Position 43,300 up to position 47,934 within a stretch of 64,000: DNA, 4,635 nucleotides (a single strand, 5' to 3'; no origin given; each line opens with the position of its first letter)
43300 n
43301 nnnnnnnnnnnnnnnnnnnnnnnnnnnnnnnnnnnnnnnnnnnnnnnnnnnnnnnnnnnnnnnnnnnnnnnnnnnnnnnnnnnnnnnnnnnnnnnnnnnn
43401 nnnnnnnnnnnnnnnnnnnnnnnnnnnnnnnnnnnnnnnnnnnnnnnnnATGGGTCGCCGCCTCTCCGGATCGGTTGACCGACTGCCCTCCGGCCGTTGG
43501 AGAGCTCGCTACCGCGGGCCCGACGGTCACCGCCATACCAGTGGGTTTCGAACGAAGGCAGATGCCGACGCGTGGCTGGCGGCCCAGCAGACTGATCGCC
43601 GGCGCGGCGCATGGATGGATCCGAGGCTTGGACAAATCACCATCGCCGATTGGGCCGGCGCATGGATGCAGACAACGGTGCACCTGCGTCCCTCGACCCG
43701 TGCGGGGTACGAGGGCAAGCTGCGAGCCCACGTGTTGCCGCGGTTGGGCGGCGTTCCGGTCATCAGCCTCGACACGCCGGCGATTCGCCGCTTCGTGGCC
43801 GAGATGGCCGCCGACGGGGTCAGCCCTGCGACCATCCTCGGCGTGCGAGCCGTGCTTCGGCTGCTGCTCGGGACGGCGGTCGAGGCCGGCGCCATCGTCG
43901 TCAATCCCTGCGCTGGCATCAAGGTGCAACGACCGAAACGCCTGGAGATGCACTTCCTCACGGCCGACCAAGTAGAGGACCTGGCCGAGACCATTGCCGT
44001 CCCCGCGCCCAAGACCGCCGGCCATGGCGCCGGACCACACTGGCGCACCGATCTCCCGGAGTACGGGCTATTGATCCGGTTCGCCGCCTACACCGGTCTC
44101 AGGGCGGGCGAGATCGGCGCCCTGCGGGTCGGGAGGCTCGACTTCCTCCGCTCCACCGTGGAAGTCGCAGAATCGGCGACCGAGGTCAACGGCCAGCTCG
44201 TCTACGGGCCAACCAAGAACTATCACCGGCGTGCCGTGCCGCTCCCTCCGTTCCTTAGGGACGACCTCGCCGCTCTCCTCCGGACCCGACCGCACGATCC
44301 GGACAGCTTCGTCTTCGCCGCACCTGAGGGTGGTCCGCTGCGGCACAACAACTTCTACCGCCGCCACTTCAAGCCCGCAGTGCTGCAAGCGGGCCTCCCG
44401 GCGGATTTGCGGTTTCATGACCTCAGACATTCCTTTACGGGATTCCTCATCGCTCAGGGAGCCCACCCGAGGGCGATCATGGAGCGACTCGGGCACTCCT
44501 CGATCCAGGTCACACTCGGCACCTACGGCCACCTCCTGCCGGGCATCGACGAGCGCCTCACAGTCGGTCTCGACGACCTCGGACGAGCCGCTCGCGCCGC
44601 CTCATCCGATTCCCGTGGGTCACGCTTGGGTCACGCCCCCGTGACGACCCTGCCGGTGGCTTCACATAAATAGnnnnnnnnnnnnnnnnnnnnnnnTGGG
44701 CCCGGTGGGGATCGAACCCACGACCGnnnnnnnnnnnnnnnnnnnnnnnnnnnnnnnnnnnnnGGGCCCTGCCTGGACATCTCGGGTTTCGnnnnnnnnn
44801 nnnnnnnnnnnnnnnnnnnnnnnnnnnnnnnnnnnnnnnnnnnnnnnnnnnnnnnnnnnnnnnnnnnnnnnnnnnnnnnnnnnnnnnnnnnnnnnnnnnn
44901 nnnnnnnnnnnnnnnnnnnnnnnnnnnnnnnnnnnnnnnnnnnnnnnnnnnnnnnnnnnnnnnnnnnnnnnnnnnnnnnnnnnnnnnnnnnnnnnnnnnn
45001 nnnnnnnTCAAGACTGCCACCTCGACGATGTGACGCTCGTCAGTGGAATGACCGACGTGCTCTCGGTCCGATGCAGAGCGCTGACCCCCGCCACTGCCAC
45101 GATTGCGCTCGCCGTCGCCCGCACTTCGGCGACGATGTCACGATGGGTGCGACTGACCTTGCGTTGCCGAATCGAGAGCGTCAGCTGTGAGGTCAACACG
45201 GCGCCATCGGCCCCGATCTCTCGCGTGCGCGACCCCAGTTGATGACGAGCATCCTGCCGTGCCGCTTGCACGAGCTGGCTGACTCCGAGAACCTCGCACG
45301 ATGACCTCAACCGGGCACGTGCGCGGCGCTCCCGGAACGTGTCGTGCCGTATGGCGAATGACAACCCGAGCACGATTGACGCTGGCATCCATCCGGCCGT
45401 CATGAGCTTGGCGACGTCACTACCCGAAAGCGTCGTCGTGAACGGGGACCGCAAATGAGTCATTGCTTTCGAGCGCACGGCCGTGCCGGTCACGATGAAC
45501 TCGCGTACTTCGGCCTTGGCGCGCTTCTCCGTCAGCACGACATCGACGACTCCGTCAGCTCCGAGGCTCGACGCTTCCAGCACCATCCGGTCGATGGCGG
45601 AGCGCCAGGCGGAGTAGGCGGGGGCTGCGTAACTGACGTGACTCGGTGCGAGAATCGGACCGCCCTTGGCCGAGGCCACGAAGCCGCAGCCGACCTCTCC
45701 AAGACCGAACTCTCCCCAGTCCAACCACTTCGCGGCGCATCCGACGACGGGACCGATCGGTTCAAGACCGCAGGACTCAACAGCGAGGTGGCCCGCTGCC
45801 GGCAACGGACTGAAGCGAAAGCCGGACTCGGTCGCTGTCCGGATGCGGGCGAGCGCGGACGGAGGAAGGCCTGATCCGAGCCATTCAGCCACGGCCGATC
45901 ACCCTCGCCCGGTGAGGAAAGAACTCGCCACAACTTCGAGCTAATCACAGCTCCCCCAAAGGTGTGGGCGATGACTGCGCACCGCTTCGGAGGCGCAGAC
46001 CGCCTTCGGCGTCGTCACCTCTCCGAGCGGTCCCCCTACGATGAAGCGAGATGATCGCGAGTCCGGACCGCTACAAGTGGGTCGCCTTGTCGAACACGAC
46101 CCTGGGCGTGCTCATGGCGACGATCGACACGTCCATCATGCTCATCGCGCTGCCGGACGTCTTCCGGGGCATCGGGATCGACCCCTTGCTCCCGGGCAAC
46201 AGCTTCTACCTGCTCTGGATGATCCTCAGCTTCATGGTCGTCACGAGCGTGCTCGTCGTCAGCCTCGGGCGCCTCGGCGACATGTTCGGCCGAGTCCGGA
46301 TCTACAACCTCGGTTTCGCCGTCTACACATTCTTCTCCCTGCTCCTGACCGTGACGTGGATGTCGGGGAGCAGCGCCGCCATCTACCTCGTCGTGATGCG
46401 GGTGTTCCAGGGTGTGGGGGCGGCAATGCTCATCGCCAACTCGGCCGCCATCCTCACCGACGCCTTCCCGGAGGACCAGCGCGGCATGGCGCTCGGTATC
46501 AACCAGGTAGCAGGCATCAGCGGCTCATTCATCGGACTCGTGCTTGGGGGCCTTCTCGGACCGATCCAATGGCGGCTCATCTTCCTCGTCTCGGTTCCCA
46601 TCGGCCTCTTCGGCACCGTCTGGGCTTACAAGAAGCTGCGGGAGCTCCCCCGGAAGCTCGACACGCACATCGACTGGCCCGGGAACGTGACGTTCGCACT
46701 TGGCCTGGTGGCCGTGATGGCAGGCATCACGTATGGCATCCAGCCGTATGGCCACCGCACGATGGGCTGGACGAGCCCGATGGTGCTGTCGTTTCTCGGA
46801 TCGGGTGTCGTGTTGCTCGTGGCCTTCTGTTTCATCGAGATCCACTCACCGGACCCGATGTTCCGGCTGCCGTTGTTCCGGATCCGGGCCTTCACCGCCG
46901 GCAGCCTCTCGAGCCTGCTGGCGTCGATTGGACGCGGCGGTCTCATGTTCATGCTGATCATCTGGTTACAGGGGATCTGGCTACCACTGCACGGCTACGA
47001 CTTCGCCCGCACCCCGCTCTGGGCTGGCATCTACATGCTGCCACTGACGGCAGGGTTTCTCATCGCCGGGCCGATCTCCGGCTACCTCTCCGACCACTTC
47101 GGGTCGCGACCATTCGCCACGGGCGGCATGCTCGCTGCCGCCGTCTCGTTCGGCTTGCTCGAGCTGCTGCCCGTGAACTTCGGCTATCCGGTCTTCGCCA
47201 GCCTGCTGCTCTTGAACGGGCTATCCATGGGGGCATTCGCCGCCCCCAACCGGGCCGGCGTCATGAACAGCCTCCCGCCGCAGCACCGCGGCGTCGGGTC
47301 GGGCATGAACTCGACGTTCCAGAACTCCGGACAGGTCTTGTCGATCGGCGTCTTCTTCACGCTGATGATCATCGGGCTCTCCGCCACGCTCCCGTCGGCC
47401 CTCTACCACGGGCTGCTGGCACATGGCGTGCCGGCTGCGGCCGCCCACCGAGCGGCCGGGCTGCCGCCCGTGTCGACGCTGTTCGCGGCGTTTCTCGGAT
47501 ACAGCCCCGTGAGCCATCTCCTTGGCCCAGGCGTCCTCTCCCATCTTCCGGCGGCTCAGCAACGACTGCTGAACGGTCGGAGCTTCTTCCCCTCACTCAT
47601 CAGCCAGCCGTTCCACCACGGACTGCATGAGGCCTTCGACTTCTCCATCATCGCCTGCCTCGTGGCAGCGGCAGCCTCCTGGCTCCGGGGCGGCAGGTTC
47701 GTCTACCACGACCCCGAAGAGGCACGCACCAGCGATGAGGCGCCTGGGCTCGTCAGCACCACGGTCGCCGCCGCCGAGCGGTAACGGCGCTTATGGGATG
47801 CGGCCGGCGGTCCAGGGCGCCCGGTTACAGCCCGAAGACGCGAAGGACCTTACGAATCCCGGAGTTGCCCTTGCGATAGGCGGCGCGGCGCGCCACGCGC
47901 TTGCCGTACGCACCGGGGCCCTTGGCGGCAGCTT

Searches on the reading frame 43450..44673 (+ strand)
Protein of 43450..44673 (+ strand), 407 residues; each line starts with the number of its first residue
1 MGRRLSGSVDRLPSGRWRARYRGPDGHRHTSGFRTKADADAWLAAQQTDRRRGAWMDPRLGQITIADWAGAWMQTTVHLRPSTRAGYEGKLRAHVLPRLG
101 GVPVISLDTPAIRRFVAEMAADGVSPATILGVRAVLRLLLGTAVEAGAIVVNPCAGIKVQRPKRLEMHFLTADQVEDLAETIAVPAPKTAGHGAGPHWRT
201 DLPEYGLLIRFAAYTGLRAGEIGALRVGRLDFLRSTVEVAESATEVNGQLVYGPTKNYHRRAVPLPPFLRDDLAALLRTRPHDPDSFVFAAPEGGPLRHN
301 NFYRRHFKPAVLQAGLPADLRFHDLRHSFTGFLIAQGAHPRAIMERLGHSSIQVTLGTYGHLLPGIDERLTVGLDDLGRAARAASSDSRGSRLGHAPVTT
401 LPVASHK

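Call 10: search_protein_families(library=pfam, proteins=[window:43450-44673:+], max_evalue=0.01)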
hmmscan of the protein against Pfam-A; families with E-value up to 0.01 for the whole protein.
window:43450-44673:+ (407 aa): 2 families
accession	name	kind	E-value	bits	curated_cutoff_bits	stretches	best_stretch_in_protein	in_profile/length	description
PF00589.27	Phage_integrase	-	8.3e-23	81.5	27.1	1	206-362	25-168/172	Phage integrase family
PF14659.12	Phage_int_SAM_3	-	1.3e-05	25.8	22.6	1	67-119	4-57/58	Phage integrase, N-terminal SAM-like domain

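Call 54: search_protein_families(library=ncbifam, proteins=[window:43450-44673:+], max_evalue=0.001)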
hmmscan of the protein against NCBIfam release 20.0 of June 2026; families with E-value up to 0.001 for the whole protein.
window:43450-44673:+ (407 aa): 8 families
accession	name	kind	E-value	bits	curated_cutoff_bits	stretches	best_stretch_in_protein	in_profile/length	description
TIGR02224.1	recomb_XerC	equivalog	3.6e-17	62.7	335.15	1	81-361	15-276/295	tyrosine recombinase XerC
NF040815.2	recomb_XerA_Arch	equivalog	7.7e-17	61.7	220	1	107-355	38-248/263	site-specific tyrosine recombinase/integron integrase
TIGR02225.1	recomb_XerD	equivalog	1.3e-13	50.9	329.6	1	81-355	15-268/290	site-specific tyrosine recombinase XerD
NF001399.0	PRK00283.1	subfamily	2.9e-13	49.7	279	1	105-355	49-277/300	tyrosine recombinase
TIGR02249.1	integrase_gron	subfamily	1.7e-11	44.1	265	1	301-364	240-302/315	integron integrase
NF011946.0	PRK15417.1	equivalog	2.6e-07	30.1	435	1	301-363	255-316/337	integron integrase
NF007370.0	PRK09870.1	subfamily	3.7e-06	26.7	221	1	275-355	94-173/200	tyrosine-type DNA invertase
NF002331.0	PRK01287.1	subfamily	0.00048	19.2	371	0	142-355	113-306/365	site-specific tyrosine recombinase XerC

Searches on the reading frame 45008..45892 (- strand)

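Call 26: search_protein_families(library=pfam, proteins=[window:45008-45892:-], max_evalue=0.001)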
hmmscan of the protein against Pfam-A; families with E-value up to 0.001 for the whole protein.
window:45008-45892:- (294 aa): 1 family
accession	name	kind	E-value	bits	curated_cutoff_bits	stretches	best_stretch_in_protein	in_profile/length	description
PF01906.23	YbjQ_1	-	1.5e-10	42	23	1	87-140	49-102/103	Putative heavy-metal-binding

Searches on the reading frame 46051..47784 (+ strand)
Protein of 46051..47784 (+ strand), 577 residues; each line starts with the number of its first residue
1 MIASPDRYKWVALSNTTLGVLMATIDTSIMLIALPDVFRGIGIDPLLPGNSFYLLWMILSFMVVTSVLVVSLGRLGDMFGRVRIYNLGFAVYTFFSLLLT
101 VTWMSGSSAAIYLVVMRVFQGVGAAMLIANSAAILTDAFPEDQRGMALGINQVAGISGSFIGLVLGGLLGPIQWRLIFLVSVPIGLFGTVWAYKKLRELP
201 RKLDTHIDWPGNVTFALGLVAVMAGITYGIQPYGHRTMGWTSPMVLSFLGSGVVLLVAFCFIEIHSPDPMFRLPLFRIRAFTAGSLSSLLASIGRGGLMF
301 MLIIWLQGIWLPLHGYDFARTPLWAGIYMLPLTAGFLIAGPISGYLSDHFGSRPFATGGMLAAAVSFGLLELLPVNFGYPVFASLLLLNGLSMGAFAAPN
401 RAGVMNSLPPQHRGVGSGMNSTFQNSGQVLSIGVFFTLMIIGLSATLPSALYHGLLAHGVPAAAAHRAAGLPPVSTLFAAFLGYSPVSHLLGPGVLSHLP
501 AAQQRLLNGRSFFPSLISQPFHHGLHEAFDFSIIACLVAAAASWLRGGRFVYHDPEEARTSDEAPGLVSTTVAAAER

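Call 26: search_protein_families(library=pfam, proteins=[window:46051-47784:+], max_evalue=0.001)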
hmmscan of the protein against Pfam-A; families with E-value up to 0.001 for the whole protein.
window:46051-47784:+ (577 aa): 1 family
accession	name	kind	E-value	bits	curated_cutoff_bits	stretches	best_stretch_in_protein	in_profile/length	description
PF07690.21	MFS_1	-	2.2e-36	125.9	33.4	2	17-197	2-176/347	Major Facilitator Superfamily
